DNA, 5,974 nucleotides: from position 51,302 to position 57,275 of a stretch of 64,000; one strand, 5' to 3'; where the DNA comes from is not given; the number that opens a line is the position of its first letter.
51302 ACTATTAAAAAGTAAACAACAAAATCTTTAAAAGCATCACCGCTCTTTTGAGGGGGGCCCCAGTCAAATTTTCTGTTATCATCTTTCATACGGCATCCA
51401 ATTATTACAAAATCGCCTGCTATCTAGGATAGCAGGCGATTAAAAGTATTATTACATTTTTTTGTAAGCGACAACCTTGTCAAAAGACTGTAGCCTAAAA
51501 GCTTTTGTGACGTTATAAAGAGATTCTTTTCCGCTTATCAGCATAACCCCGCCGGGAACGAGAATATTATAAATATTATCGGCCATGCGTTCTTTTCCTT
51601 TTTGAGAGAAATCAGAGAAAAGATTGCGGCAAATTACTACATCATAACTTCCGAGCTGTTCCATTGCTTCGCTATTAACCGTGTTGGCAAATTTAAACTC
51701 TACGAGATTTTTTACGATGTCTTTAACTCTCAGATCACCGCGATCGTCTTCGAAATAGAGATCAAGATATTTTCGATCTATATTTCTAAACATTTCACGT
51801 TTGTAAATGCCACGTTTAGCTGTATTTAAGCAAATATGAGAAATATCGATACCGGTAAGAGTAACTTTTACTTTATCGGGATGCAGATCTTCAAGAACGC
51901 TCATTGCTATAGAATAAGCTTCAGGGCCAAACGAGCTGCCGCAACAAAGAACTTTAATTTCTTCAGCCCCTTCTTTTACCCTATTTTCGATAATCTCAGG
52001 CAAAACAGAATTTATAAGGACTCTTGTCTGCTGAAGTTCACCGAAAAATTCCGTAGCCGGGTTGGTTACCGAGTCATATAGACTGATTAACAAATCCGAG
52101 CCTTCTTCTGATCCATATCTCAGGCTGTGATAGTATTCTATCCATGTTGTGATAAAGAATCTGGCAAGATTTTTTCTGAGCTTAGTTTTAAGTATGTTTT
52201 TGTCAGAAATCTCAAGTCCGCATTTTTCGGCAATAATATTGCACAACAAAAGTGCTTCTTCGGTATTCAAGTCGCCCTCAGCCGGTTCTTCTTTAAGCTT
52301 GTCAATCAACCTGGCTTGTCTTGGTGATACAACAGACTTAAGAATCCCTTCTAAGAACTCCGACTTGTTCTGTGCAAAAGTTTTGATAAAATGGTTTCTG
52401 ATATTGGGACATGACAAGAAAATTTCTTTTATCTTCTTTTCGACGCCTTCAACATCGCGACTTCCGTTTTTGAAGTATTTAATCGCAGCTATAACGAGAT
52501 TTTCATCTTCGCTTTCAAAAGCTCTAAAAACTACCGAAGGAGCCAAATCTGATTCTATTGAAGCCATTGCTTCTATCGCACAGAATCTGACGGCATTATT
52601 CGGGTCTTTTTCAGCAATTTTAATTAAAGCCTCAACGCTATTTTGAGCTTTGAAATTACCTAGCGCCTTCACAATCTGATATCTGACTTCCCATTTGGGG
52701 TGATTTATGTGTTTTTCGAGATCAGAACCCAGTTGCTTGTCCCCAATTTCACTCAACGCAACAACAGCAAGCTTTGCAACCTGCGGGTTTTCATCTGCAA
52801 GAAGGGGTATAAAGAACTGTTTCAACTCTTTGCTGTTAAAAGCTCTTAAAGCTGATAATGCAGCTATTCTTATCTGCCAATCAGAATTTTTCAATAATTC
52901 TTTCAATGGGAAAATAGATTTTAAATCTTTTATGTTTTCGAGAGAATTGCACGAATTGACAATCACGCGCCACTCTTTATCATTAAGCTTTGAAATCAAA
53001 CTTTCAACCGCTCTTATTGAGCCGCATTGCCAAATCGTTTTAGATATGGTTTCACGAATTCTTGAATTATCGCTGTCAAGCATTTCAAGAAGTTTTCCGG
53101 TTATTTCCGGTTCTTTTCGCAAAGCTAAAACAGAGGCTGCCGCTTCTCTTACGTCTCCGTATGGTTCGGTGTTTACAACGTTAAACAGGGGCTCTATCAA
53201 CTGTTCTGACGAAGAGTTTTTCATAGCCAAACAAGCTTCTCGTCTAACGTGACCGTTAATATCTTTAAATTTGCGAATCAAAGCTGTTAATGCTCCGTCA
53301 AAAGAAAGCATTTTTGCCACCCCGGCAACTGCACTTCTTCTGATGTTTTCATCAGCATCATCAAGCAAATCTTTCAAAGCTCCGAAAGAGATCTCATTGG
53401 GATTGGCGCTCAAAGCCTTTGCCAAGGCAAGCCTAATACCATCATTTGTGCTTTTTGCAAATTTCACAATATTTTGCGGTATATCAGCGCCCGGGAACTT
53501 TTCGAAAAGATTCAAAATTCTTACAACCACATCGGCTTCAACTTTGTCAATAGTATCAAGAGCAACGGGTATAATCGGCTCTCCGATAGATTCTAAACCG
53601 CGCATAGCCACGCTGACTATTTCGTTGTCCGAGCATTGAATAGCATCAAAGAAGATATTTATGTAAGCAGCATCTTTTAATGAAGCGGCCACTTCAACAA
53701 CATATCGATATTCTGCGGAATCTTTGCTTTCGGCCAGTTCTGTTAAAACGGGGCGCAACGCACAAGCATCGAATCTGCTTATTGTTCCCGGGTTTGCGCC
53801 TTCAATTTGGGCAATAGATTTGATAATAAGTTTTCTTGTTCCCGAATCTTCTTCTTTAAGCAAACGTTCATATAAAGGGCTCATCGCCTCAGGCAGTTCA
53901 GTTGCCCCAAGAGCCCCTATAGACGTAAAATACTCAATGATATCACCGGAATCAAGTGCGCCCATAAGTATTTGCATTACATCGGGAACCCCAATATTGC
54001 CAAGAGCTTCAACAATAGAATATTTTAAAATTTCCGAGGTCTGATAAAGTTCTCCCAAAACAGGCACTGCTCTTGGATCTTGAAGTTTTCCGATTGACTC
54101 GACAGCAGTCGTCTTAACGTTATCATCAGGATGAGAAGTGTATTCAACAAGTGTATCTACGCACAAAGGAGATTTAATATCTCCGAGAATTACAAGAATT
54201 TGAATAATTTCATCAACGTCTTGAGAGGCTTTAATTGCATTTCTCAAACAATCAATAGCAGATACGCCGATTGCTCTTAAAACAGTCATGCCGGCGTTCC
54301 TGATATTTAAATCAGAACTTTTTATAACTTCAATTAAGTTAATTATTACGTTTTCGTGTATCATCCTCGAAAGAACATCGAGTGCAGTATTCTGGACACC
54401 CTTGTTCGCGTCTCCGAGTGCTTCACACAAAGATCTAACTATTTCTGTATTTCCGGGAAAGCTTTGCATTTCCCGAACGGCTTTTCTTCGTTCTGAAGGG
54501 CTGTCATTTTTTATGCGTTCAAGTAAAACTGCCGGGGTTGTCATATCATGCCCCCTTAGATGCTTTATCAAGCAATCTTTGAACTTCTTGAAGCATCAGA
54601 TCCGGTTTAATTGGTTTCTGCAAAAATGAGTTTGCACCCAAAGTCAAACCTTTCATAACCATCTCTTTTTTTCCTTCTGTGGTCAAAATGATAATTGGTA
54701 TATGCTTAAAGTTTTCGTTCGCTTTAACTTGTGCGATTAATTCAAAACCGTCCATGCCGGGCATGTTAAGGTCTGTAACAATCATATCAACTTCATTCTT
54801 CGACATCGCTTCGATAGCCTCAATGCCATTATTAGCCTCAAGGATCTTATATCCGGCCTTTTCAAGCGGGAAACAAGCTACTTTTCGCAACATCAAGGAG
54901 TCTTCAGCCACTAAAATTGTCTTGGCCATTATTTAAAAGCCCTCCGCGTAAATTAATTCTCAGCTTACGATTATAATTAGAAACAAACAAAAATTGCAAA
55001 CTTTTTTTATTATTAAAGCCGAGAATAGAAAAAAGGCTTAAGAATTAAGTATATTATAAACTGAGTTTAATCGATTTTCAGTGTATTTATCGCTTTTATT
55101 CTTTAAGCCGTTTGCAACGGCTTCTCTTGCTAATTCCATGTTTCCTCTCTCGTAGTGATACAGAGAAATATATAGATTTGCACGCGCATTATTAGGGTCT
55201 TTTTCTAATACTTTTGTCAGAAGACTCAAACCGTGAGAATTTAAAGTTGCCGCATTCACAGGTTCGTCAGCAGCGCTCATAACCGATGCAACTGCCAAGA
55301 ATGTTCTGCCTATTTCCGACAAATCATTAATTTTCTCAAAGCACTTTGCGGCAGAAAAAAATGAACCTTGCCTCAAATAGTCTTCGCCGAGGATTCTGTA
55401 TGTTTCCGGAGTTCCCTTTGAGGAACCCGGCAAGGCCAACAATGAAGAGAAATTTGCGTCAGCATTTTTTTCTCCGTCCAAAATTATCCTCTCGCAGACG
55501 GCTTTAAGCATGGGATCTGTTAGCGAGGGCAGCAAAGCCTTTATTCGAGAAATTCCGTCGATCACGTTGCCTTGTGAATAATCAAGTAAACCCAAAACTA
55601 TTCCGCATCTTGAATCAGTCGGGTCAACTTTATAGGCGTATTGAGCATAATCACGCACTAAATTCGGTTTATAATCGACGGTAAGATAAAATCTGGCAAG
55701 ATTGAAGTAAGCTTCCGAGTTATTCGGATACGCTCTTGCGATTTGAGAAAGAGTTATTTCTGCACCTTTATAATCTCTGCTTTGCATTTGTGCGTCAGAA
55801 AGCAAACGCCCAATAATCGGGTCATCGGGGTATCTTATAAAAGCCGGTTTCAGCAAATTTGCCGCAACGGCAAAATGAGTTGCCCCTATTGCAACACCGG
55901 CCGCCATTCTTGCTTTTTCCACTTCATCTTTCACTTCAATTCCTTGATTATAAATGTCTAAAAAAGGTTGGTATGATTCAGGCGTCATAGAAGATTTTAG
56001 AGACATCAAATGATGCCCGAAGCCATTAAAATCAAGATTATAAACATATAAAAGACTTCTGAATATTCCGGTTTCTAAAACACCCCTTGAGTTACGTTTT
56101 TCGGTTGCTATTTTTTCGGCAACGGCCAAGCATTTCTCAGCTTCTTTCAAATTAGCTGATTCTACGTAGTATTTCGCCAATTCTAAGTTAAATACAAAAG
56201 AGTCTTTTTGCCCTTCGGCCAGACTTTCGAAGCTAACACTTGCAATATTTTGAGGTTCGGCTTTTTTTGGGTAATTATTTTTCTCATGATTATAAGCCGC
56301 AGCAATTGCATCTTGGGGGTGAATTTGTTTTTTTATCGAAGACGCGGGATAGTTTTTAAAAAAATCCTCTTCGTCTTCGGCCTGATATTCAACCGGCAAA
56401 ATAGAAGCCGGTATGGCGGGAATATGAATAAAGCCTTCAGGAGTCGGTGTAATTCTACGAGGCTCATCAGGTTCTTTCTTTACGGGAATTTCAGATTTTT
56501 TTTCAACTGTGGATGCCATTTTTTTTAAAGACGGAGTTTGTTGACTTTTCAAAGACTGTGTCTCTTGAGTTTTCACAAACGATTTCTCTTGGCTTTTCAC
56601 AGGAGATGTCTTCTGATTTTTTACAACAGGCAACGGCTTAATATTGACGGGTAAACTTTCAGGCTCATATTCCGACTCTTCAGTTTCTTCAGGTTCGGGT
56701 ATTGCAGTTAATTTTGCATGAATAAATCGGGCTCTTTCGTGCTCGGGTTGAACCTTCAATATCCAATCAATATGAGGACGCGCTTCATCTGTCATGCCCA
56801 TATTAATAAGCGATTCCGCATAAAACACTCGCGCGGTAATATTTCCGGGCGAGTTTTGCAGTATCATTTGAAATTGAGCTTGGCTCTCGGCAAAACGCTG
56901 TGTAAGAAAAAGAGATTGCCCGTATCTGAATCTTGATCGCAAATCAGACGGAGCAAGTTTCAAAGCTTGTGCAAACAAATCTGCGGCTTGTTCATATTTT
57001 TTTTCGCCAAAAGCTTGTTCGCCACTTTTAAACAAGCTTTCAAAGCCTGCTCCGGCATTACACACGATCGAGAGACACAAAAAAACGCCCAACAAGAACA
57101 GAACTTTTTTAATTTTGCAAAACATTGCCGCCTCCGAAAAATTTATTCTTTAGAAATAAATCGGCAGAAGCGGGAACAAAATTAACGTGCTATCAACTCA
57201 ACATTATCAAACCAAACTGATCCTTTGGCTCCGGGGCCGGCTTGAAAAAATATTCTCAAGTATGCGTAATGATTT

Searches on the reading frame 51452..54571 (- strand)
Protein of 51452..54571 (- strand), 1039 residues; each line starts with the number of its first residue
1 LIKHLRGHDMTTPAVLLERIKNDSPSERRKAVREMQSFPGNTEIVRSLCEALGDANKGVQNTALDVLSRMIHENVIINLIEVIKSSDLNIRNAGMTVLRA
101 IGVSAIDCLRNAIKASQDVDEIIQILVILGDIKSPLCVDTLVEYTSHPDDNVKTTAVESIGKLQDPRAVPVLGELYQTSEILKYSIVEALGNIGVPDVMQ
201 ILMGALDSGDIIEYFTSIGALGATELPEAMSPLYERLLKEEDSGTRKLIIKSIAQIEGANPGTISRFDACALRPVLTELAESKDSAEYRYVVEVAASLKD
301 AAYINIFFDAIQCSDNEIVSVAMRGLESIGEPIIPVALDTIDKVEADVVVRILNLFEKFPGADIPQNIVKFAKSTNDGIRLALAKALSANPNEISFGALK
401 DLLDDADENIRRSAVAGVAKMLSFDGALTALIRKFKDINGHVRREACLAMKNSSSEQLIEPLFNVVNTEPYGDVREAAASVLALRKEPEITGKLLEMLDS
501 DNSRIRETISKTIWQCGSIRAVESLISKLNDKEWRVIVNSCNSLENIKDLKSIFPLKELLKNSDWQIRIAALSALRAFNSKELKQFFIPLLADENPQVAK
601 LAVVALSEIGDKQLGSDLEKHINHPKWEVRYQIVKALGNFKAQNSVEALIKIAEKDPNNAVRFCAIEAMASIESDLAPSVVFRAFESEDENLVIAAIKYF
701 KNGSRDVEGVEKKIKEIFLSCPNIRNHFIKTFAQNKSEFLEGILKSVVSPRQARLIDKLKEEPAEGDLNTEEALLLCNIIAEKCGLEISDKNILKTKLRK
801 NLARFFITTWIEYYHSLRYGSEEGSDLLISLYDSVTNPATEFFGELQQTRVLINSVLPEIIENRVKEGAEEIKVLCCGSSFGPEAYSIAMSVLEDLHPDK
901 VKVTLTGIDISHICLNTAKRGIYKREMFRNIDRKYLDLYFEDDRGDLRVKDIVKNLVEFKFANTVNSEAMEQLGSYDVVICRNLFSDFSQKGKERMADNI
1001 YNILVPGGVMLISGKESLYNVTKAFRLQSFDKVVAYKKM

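Call 71: search_protein_families(library=pfam, proteins=[window:51452-54571:-], max_evalue=0.00001)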
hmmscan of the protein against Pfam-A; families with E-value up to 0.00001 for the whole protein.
window:51452-54571:- (1039 aa): 9 families
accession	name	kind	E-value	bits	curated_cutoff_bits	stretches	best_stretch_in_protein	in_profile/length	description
PF13646.12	HEAT_2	-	1.8e-75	249.7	27.7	6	618-696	4-82/88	HEAT repeats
PF01739.24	CheR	-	6.1e-35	120.9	27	1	840-1031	3-192/195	CheR methyltransferase, SAM binding domain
PF02985.28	HEAT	-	4.6e-27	91.9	23.5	0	618-640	5-27/31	HEAT repeat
PF03130.22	HEAT_PBS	-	2e-18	65.2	20.9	0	154-177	3-26/27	PBS lyase HEAT-like repeat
PF13513.12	HEAT_EZ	-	1.5e-10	41.8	27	0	565-609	1-55/55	HEAT-like repeat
PF12717.13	Cnd1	-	2.2e-09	38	26.4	0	579-613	55-89/162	non-SMC mitotic condensation complex subunit 1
PF24714.1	TOR1L1_N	-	5.1e-07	29.8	43.3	0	450-582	123-242/281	TORTIFOLIA1 N-terminal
PF01347.28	Vitellogenin_N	-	7.1e-07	28.6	24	0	615-683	464-537/590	Lipoprotein amino terminal region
PF01602.26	Adaptin_N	-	7.5e-07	28.5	37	0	521-676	152-296/524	Adaptin N terminal region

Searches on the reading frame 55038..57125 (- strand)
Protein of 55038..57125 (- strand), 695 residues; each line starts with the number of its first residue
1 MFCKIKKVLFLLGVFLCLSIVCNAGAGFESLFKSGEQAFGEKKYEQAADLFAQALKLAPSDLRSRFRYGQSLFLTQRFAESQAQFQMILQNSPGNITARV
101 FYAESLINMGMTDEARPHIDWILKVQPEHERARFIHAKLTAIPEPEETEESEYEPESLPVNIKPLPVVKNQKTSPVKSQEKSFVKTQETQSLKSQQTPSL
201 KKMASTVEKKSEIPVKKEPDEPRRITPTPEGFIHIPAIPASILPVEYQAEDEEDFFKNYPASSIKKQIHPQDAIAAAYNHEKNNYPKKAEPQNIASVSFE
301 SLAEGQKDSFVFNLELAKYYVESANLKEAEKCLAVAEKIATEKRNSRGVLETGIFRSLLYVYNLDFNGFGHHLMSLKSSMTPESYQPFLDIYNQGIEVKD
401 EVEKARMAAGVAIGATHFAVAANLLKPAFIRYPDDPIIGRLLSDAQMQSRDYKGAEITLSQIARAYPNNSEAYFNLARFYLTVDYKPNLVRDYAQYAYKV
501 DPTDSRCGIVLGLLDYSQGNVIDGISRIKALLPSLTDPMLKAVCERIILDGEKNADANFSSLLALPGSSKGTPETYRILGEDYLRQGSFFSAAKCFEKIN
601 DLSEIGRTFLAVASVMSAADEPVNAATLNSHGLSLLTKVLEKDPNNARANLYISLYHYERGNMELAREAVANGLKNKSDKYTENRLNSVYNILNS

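Call 71: search_protein_families(library=pfam, proteins=[window:55038-57125:-], max_evalue=0.00001)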
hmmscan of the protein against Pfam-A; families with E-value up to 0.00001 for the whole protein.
window:55038-57125:- (695 aa): 7 families
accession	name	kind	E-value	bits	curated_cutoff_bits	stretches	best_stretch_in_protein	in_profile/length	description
PF14559.12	TPR_19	-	3.9e-28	98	25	1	415-476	4-64/68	Tetratricopeptide repeat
PF13432.12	TPR_16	-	1.1e-21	77.4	32.7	1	42-95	11-64/65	Tetratricopeptide repeat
PF13428.12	TPR_14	-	5e-15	55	23.5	0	441-478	6-43/44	Tetratricopeptide repeat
PF07719.23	TPR_2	-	3.3e-12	45.9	27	0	29-61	2-34/34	Tetratricopeptide repeat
PF23914.1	TPR_CcmH_CycH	-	7.5e-10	39.3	42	0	42-128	64-153/158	Cytochrome c-type biogenesis protein H TPR domain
PF13431.12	TPR_17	-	8.6e-10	38.6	24.4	0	463-481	6-24/34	Tetratricopeptide repeat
PF12895.13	ANAPC3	-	2.1e-08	34.8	27.2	0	43-120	4-80/82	Anaphase-promoting complex, cyclosome, subunit 3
